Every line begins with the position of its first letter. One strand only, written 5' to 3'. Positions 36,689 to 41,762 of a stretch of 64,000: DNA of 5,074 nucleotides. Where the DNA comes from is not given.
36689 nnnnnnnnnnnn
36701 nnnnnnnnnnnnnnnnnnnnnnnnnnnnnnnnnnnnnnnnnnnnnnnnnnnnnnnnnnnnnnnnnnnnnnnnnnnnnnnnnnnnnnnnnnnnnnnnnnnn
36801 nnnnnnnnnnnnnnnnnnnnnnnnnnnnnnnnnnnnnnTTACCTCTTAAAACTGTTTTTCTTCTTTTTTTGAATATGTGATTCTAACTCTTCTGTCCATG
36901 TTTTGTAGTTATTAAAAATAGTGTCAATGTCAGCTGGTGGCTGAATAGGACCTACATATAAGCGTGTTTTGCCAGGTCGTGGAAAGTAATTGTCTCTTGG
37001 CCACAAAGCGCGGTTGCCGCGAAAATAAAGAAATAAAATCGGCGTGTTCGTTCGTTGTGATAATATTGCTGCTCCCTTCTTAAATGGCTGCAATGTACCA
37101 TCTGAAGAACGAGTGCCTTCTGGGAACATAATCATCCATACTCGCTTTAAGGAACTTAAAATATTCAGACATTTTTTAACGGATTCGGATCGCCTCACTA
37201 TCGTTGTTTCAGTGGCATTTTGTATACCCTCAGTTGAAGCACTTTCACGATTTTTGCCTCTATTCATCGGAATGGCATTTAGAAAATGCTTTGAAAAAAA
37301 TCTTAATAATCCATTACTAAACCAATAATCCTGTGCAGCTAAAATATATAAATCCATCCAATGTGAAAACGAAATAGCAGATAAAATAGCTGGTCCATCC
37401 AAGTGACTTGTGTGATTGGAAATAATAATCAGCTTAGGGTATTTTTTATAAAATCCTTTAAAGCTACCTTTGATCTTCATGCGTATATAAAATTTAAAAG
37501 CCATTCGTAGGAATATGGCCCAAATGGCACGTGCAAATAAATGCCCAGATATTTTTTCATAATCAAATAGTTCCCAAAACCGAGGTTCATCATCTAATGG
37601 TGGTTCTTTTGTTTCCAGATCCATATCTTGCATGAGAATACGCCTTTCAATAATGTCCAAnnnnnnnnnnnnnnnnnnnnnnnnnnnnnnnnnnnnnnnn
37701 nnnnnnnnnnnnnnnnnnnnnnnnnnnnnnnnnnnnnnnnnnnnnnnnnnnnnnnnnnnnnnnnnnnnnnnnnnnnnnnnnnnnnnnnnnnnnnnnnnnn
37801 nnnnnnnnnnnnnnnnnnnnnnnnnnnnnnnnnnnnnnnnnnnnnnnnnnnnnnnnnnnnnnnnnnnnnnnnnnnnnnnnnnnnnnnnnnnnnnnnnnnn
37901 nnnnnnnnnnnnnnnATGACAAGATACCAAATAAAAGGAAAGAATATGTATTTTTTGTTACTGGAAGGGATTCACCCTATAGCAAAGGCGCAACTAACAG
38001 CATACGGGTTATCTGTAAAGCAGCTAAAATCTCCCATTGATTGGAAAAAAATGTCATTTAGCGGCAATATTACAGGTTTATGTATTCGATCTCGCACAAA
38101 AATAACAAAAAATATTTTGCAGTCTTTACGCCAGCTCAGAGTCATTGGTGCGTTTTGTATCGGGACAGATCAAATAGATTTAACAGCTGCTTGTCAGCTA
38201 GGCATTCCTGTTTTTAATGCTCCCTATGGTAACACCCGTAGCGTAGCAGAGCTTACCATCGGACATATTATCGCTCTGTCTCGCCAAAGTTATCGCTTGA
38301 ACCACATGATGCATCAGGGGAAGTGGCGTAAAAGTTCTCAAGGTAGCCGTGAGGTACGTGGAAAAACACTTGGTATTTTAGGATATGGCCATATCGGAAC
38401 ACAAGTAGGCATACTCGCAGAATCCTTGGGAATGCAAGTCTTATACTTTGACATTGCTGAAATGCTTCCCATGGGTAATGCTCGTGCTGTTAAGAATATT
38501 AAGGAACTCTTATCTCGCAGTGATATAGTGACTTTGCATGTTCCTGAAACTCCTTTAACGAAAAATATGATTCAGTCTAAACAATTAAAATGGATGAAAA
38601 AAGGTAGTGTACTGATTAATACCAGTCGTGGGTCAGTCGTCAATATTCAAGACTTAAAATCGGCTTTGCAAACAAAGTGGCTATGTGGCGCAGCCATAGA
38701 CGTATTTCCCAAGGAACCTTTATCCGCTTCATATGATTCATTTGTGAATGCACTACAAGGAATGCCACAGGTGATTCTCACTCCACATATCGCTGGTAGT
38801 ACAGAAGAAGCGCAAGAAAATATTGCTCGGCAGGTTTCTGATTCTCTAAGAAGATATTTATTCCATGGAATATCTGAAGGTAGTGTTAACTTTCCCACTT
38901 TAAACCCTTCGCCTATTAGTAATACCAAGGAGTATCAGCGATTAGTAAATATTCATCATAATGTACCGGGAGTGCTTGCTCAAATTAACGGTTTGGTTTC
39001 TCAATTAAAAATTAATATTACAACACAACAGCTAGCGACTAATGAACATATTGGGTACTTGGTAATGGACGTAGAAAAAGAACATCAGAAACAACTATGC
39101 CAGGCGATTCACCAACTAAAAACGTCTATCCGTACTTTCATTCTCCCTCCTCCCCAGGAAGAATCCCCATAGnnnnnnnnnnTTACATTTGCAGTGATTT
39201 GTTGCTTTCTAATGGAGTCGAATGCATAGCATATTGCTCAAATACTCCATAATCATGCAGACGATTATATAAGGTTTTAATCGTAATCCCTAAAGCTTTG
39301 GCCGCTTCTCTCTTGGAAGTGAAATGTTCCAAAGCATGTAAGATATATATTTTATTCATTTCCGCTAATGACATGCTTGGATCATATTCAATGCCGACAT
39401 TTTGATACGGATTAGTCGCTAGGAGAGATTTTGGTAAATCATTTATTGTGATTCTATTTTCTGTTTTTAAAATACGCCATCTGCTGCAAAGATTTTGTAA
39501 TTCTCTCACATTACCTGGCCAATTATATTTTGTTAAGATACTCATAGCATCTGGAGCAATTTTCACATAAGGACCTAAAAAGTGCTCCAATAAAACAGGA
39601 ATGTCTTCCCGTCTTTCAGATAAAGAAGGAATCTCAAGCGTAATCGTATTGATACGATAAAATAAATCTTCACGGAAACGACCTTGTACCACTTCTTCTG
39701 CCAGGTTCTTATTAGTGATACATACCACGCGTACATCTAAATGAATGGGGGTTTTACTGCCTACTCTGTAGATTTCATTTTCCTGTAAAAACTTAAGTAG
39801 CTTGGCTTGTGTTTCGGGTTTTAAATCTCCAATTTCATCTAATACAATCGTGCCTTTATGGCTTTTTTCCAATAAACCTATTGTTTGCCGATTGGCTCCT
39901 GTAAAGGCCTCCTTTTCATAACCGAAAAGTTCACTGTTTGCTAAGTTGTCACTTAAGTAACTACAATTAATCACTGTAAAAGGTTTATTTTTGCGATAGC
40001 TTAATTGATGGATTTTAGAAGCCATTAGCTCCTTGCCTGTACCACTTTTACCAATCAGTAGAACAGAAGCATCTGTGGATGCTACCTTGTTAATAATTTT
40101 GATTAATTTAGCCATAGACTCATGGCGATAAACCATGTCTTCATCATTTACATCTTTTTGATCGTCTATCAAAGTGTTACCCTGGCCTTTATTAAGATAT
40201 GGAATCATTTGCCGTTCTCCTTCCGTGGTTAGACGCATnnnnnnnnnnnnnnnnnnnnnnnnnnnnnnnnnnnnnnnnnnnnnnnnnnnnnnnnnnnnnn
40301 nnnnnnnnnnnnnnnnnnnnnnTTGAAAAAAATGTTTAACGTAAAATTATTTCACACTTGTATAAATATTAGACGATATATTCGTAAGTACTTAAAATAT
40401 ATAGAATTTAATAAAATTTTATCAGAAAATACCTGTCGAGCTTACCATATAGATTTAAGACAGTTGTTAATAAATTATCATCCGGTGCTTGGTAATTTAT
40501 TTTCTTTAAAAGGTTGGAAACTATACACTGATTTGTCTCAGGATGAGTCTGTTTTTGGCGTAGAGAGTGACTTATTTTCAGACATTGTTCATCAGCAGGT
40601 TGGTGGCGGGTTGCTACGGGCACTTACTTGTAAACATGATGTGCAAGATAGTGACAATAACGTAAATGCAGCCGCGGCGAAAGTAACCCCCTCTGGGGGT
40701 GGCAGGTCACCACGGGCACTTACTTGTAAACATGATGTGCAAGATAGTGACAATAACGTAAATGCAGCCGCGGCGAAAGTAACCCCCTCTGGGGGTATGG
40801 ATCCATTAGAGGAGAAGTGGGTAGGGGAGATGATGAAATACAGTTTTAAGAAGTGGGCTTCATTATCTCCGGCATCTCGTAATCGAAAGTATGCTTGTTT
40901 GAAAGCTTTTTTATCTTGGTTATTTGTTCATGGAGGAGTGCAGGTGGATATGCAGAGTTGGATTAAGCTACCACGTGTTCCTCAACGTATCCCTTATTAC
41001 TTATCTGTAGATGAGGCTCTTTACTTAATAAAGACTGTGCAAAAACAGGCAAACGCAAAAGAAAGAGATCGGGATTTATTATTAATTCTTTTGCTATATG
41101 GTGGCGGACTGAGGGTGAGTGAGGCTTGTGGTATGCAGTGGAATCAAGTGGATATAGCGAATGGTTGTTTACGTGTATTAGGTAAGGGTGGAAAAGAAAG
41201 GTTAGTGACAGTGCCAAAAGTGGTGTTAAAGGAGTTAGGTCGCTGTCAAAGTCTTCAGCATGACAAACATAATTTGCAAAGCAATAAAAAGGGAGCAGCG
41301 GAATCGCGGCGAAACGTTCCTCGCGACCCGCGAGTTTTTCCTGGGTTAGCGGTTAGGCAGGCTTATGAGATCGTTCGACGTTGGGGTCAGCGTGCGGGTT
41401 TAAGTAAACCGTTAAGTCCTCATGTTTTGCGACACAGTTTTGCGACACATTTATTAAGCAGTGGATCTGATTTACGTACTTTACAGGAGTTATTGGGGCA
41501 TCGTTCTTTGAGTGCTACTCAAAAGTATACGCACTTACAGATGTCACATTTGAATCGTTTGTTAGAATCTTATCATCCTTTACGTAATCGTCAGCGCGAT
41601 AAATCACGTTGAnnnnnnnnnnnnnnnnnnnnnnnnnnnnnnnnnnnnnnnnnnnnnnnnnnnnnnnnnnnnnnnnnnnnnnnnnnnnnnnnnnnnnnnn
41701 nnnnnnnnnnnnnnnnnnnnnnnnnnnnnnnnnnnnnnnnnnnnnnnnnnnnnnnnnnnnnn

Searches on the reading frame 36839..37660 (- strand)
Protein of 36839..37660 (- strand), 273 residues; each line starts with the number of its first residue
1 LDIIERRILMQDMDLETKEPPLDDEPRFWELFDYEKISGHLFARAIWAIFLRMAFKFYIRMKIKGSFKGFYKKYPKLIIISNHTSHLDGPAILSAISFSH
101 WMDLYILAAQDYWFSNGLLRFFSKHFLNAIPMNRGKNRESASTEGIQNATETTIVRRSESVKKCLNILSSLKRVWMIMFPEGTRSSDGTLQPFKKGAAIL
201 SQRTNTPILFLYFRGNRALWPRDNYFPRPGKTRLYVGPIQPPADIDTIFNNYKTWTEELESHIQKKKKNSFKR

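Call 29: search_protein_families(library=pfam, proteins=[window:36839-37660:-], max_evalue=0.01)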
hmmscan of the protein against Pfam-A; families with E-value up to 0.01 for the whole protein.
window:36839-37660:- (273 aa): 1 family
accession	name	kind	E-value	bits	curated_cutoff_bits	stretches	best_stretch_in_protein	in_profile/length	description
PF01553.26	Acyltransferase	-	3e-18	66.4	23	1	75-209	14-127/132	Acyltransferase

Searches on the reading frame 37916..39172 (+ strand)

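Call 29: search_protein_families(library=pfam, proteins=[window:37916-39172:+], max_evalue=0.01)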
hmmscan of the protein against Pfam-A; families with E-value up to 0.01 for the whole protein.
window:37916-39172:+ (418 aa): 6 families
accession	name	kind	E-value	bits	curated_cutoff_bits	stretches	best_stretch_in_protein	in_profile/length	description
PF02826.25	2-Hacid_dh_C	-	1.9e-50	171.2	25.1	1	116-293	2-178/178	D-isomer specific 2-hydroxyacid dehydrogenase, NAD binding domain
PF00389.36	2-Hacid_dh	-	5.8e-28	97.7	24.6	1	47-325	35-134/134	D-isomer specific 2-hydroxyacid dehydrogenase, catalytic domain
PF22629.2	ACT_AHAS_ss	-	8.4e-12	45.5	27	1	346-402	4-63/67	AHAS small subunit-like ACT domain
PF03446.21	NAD_binding_2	-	7.7e-05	23.2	21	1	152-254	2-110/161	NAD binding domain of 6-phosphogluconate dehydrogenase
PF01262.27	AlaDh_PNT_C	-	0.00082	19.3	23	1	147-235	26-127/214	Alanine dehydrogenase/PNT, C-terminal domain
PF01842.31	ACT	-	0.0025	18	27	1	347-383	7-43/66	ACT domain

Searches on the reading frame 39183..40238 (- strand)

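Call 29: search_protein_families(library=pfam, proteins=[window:39183-40238:-], max_evalue=0.01)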
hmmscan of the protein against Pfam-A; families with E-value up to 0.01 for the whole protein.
window:39183-40238:- (351 aa): 12 families
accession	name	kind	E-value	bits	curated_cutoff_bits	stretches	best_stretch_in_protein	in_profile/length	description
PF00158.32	Sigma54_activat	-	4.8e-63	212.3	20.2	1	36-201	2-167/168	Sigma-54 interaction domain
PF14532.12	Sigma54_activ_2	-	6.8e-21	75.4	25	1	41-206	6-138/138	Sigma-54 interaction domain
PF25601.1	AAA_lid_14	-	8.9e-21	74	27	1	208-278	2-80/87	AAA+ ATPase lid domain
PF18024.7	HTH_50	-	5.6e-08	32.8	27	1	292-332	9-49/50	Helix-turn-helix domain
PF07728.20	AAA_5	-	1.5e-07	31.9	22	1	59-176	2-122/139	AAA domain (dynein-related subfamily)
PF02954.25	HTH_8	-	1.6e-07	31.3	22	1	291-330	2-42/42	Bacterial regulatory protein, Fis family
PF07724.20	AAA_2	-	8.4e-06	26.4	27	1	57-156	4-104/166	AAA domain (Cdc48 subfamily)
PF00004.35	AAA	-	1.8e-05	25.6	21.2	1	59-192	1-127/131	ATPase family associated with various cellular activities (AAA)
PF01078.27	Mg_chelatase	-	2.3e-05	24.3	20.3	0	114-179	93-158/207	Magnesium chelatase, subunit ChlI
PF13191.12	AAA_16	-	0.00081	20.4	32.6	0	36-78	3-46/167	AAA ATPase domain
PF12775.13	AAA_7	-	0.004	17.1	25.8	1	41-94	18-71/181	P-loop containing dynein motor region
PF06068.19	TIP49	-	0.006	16.2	23.8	1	40-156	34-142/347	TIP49 P-loop domain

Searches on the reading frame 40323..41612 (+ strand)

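Call 21: search_protein_families(library=pfam, proteins=[window:40323-41612:+])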
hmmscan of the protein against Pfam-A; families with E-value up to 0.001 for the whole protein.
window:40323-41612:+ (429 aa): 2 families
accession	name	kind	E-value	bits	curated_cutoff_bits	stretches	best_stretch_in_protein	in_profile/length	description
PF00589.27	Phage_integrase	-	1.2e-36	126.5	27.1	1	227-408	3-171/172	Phage integrase family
PF02899.23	Phage_int_SAM_1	-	7.3e-05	23.4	22.3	0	20-49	1-30/83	Phage integrase, N-terminal SAM-like domain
